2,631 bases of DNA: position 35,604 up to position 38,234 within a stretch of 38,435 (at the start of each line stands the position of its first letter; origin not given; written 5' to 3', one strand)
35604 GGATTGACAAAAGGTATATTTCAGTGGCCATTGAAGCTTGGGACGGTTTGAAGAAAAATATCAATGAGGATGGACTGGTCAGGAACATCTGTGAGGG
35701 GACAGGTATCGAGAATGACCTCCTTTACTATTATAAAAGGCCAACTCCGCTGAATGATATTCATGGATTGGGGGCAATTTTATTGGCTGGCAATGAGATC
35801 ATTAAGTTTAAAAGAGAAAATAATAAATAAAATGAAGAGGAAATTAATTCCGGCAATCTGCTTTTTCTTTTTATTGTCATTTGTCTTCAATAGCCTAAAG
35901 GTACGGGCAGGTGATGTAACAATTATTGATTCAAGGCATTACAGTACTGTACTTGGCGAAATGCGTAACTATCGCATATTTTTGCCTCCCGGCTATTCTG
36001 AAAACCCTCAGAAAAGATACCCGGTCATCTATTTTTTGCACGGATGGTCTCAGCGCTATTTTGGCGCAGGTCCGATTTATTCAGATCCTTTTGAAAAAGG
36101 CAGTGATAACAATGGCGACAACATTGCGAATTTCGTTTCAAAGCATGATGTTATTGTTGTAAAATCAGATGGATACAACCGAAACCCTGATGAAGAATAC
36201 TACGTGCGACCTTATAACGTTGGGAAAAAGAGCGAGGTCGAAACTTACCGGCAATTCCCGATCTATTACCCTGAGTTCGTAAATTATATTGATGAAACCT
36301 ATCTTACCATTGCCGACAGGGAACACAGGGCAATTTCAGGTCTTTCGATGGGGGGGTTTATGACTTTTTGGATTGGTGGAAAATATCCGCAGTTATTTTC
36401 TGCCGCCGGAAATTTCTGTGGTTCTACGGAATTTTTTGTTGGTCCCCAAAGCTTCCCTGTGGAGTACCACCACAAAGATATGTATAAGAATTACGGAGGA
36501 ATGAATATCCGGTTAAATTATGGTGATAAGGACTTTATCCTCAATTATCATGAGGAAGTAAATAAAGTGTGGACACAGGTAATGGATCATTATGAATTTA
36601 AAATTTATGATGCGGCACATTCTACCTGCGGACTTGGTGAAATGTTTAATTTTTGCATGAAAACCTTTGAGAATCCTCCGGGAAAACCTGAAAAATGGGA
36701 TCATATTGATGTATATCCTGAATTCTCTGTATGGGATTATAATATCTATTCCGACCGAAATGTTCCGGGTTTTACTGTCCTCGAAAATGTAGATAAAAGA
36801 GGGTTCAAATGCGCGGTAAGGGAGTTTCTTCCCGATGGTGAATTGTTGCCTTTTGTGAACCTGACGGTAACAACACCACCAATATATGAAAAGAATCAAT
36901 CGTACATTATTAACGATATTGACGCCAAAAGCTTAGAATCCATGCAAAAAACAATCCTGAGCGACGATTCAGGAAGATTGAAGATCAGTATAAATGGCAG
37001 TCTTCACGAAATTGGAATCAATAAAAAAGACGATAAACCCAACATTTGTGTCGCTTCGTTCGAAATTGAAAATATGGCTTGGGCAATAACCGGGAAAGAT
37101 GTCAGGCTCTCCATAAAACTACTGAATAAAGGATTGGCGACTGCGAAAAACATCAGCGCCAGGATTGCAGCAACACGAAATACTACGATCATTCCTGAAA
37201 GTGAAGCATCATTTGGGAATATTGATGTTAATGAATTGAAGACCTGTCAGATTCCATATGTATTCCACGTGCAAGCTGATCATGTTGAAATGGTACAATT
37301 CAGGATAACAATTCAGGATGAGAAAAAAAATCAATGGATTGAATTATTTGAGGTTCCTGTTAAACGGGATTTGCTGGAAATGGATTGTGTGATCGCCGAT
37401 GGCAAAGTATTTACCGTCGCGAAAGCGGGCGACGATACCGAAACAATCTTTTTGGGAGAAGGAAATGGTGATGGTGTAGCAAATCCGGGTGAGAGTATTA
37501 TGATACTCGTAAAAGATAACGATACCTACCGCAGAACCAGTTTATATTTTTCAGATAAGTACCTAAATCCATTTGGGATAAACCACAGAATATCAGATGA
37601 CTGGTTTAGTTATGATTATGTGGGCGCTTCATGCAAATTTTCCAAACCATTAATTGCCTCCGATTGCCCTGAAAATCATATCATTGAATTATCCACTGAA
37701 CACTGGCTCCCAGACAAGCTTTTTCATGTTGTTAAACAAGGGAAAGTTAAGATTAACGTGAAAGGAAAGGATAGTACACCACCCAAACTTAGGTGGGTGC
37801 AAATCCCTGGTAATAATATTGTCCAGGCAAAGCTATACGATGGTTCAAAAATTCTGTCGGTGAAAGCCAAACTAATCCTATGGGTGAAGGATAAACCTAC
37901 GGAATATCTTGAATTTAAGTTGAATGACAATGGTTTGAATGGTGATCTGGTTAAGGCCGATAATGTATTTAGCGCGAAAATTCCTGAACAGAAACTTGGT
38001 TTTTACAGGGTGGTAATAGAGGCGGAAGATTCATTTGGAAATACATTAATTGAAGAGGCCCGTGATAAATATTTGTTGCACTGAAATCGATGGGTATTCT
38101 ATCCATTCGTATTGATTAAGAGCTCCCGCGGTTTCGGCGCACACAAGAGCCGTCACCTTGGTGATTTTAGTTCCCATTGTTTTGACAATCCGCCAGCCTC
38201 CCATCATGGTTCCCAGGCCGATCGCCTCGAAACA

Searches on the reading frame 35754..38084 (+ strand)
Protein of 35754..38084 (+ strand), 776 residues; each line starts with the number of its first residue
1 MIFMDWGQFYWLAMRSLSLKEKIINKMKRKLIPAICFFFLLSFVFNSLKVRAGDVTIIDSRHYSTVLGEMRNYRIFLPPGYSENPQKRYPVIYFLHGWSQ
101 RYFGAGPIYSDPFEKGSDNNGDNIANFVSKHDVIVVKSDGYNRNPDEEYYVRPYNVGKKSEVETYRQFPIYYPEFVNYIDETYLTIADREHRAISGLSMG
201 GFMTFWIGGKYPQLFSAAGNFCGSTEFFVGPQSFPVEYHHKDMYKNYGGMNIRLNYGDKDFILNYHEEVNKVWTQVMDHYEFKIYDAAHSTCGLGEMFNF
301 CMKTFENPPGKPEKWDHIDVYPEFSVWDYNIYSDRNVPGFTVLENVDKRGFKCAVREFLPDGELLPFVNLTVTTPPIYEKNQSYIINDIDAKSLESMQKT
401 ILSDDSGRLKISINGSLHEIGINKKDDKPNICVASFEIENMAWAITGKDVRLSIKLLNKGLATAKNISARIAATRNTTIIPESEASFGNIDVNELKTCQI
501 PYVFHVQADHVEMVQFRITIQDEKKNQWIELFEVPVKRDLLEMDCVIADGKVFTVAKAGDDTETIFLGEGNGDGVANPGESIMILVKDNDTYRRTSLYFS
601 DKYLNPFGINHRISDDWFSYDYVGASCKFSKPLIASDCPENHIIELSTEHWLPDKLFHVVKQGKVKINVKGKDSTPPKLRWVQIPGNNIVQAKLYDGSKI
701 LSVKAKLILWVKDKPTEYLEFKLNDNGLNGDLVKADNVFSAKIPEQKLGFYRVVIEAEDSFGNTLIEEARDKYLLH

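Call 3: search_protein_families(library=pfam, proteins=[window:35754-38084:+])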
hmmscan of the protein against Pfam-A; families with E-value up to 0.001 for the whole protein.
window:35754-38084:+ (776 aa): 2 families
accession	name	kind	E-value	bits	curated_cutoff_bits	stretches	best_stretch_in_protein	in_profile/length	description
PF00756.26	Esterase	-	2.3e-14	54.2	22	1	64-273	1-207/251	Putative esterase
PF00326.27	Peptidase_S9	-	0.00082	19.4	22.6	0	183-220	59-94/213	Prolyl oligopeptidase family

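Call 22: search_protein_families(library=ncbifam, proteins=[window:35754-38084:+], max_evalue=0.001)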
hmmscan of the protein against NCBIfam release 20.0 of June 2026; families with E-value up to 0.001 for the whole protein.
window:35754-38084:+ (776 aa): 4 families
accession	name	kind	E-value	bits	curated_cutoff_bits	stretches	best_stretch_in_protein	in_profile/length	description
NF041944.1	Xylase_Ferestase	equivalog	4.3e-13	48.3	1200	1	50-224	463-623/694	bifunctional endo-1,4-beta-xylanase/feruloyl esterase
NF050058.1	e_dPHAscl_type1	hypoth_equivalog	4e-09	36.4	150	1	69-224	6-138/276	extracellular catalytic domain type 1 short-chain-length polyhydroxyalkanoate depolymerase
NF041940.1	choice_anch_X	domain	1.9e-06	27.5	25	1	722-757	2-37/37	choice-of-anchor X domain-containing protein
TIGR03900.1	prc_long_Delta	hypoth_equivalog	3.3e-06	25.4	660.95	1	440-587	565-697/973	MXAN_5808 family serine peptidase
